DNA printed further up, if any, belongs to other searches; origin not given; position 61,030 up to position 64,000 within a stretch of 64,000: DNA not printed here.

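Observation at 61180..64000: Unlisted >940-codon ORF: HNH nuclease head on a giant helical-repeat body with a possible PIN-like segment; a candidate novel defence gene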

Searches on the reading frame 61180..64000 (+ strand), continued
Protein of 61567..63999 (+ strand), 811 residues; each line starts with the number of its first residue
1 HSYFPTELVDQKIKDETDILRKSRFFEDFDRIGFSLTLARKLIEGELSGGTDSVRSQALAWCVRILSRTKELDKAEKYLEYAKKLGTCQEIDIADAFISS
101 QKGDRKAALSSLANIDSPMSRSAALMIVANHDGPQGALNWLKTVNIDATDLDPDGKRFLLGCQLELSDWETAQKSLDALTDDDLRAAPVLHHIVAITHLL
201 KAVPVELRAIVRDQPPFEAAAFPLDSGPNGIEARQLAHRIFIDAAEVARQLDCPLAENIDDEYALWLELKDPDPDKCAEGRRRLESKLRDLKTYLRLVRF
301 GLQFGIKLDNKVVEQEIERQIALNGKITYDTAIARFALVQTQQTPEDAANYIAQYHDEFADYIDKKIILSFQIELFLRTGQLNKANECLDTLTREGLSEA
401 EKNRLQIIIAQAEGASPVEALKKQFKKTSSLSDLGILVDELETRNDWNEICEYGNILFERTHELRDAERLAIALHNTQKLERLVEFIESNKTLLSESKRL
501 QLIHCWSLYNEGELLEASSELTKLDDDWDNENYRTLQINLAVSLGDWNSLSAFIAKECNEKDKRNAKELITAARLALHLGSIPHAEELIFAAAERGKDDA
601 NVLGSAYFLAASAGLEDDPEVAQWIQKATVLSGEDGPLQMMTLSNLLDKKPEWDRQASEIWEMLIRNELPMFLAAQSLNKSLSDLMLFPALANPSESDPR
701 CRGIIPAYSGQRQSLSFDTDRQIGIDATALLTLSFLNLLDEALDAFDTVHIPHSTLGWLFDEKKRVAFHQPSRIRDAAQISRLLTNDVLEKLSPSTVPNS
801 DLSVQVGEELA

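Call 76: search_protein_families(library=pfam, proteins=[L066:1613-8254:+, L065:6101-10690:+, L065:10687-12606:+], max_evalue=0.01)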
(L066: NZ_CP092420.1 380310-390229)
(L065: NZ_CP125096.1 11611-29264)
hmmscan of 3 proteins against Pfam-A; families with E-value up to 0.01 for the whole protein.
L066:1613-8254:+ (2213 aa): 4 families
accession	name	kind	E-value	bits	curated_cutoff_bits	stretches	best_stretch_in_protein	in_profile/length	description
PF24407.1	HTH_upst_double_PIN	-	1.3e-20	73.9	27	1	915-984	1-70/70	HTH_upstream_double_PIN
PF00656.27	Peptidase_C14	-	1.9e-09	38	21.4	1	12-231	2-221/233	Caspase domain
PF20698.3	PIN-TPR-GreABC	-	6.4e-06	26.9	27.8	0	1204-1294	29-135/138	PIN domain associated with the TPR-GreAB-C-PIN system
PF13428.12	TPR_14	-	0.00058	20.7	23.5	0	639-663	4-27/44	Tetratricopeptide repeat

L065:6101-10690:+ (1529 aa): 5 families
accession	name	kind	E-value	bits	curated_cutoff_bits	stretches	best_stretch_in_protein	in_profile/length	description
PF24407.1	HTH_upst_double_PIN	-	6.8e-19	68.4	27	1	933-1002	1-70/70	HTH_upstream_double_PIN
PF20698.3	PIN-TPR-GreABC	-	8.5e-06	26.5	27.8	1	1193-1306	1-136/138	PIN domain associated with the TPR-GreAB-C-PIN system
PF05057.20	DUF676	-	0.00011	22.2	20.3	1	5-138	8-134/217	Putative serine esterase (DUF676)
PF12895.13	ANAPC3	-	0.0015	19.2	27.2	1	742-811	11-80/82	Anaphase-promoting complex, cyclosome, subunit 3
PF24096.1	DUF7379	-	0.0029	18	33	1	64-136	53-119/191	Domain of unknown function (DUF7379)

L065:10687-12606:+ (639 aa): 1 family
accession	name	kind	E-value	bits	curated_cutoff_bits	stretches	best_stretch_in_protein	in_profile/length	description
PF24388.1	Permuted_GreAB-C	-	1.1e-07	31.7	27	1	46-98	1-54/54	Permuted GreAB-C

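Call 83: search_solved_structures(query=A5, max_evalue=10)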
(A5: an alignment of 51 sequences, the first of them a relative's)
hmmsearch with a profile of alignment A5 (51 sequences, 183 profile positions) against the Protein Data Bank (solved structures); distinct sequences matched with E-value up to 10: 0.

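Call 84: search_solved_structures(query=A6, max_evalue=10)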
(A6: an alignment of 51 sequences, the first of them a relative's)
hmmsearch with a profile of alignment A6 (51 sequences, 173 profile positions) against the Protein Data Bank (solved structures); distinct sequences matched with E-value up to 10: 15.
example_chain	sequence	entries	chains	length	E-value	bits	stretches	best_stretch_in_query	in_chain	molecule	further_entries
2oux_A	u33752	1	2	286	0.092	15.6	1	17-113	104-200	Magnesium transporter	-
5tcu_LR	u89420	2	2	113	0.33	13.8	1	67-147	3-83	50S ribosomal protein L18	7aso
9rvc_n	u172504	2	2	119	0.37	13.6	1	67-149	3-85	Large ribosomal subunit protein uL18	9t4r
4wce_L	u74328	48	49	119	0.38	13.6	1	67-146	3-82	50S ribosomal protein L18 | Large ribosomal subunit protein uL18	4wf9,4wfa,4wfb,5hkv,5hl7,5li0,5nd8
6s0x_M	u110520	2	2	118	0.48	13.3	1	67-147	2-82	50S ribosomal protein L18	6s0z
7asn_M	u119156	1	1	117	0.57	13.1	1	67-147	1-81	50S ribosomal protein L18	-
3wpx_A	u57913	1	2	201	0.71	12.7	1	48-78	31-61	PomB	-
7ap5_BBB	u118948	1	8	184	0.84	12.5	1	105-162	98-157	Beta subunit of cyanobacterial protein phycoerythrin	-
3wpw_A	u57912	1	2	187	0.87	12.4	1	48-78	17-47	PomB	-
8u0u_A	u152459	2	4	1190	0.93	12.4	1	80-160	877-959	Helicase/UvrB N-terminal domain-containing protein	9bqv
9bf1_A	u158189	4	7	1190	0.93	12.4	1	80-160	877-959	Helicase/UvrB N-terminal domain-containing protein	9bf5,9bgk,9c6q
9khv_A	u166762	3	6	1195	0.93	12.4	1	80-160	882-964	Helicase/UvrB N-terminal domain-containing protein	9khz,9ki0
9ezx_A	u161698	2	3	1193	0.94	12.3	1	80-160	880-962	Helicase/UvrB N-terminal domain-containing protein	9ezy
8u0w_A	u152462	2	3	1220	0.97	12.3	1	80-160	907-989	Helicase/UvrB N-terminal domain-containing protein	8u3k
9yed_CP1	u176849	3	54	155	1.1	12.1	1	49-79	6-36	Chemotaxis protein PomB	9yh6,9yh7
